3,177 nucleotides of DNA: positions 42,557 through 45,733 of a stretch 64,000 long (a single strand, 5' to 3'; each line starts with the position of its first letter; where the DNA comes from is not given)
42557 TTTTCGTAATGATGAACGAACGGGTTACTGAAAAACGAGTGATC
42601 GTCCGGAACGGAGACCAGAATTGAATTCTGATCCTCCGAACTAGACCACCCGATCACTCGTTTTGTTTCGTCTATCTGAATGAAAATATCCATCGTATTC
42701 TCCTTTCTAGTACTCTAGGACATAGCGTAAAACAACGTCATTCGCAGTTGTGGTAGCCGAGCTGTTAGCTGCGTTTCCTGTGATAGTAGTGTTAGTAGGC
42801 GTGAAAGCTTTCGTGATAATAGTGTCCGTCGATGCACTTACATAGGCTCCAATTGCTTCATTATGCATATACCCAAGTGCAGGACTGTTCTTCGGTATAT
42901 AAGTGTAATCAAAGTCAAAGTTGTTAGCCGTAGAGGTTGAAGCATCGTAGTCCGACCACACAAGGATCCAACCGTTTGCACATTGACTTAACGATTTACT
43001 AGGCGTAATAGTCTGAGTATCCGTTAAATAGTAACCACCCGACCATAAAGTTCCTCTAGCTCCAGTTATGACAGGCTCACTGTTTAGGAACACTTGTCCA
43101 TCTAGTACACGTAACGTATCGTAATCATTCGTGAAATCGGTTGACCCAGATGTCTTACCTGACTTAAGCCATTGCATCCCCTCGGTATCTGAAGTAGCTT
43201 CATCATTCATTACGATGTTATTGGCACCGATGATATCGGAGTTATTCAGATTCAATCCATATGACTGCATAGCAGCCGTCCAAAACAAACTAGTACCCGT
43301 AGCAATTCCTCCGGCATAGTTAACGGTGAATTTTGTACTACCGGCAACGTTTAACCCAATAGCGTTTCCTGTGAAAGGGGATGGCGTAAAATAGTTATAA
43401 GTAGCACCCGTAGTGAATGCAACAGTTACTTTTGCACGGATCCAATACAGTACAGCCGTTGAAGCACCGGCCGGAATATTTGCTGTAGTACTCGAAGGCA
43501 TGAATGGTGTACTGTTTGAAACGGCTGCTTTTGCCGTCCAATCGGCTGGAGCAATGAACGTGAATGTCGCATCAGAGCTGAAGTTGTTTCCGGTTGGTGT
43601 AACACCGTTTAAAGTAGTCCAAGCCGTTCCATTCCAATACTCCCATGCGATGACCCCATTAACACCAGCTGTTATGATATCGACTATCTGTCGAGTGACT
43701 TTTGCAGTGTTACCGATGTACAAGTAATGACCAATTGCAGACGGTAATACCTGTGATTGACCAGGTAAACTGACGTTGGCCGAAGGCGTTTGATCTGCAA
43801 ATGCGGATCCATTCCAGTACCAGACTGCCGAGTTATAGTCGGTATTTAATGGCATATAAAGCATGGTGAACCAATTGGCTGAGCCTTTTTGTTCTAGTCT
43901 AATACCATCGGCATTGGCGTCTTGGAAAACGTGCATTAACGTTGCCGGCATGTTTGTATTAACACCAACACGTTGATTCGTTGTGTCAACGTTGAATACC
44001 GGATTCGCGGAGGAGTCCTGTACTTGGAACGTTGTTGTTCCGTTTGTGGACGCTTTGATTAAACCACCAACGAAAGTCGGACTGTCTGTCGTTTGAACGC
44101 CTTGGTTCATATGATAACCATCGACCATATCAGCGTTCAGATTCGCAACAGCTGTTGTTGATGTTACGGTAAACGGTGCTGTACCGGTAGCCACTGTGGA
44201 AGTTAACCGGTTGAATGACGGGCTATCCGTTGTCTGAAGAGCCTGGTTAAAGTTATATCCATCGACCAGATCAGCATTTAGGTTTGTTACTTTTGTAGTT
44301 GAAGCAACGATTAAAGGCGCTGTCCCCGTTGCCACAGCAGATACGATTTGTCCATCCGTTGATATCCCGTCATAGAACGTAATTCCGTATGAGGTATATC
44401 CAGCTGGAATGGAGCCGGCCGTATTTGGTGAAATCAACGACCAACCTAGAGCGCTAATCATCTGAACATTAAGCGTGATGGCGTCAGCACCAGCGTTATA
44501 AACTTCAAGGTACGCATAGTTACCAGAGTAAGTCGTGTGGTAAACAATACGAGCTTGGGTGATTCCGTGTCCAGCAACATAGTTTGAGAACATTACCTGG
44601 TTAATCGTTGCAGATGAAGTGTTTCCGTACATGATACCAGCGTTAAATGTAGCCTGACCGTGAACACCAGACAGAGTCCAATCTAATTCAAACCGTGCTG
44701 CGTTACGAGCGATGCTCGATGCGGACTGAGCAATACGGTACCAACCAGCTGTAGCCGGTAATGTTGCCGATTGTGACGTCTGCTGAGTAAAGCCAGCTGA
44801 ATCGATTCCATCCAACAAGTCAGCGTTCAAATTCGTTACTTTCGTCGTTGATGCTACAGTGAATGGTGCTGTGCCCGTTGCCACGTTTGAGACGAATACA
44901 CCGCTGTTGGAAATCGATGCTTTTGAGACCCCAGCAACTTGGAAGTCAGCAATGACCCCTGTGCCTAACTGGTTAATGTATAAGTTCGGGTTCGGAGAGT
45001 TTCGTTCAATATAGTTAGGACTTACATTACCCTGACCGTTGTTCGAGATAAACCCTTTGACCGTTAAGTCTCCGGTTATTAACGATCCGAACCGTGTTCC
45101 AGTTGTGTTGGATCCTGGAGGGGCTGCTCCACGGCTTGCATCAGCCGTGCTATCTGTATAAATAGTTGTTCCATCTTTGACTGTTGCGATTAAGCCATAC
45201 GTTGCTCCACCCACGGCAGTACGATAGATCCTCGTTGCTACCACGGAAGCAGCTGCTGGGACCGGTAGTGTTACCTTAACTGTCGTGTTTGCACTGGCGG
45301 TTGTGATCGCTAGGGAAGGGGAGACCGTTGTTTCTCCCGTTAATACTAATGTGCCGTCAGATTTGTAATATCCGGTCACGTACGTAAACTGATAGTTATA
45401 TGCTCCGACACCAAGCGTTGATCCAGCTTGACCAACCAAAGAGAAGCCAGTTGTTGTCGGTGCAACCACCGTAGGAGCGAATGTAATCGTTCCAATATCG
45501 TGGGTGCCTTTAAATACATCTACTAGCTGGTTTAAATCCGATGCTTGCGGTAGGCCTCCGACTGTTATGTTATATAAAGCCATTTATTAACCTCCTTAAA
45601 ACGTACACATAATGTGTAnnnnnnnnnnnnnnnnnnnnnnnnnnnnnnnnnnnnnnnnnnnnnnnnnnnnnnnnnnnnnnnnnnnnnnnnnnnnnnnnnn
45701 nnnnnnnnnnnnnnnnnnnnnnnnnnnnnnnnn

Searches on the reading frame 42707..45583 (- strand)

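Call 20: search_protein_families(library=pfam, proteins=[window:42707-45583:-], max_evalue=0.001)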
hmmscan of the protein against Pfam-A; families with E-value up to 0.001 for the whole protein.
window:42707-45583:- (958 aa): 0 families

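Call 102: search_protein_families(library=phrogs, proteins=[window:42707-45583:-], max_evalue=0.001)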
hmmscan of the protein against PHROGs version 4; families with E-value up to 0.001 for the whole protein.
window:42707-45583:- (958 aa): 3 families
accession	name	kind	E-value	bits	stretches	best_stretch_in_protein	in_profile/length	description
phrog_7389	-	tail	1.8e-23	84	1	843-958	617-732/732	tail fiber protein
phrog_8437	-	unknown function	1.9e-09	38.3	1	854-958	133-230/230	-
phrog_23883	-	unknown function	2.3e-06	28.4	1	845-957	164-273/274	-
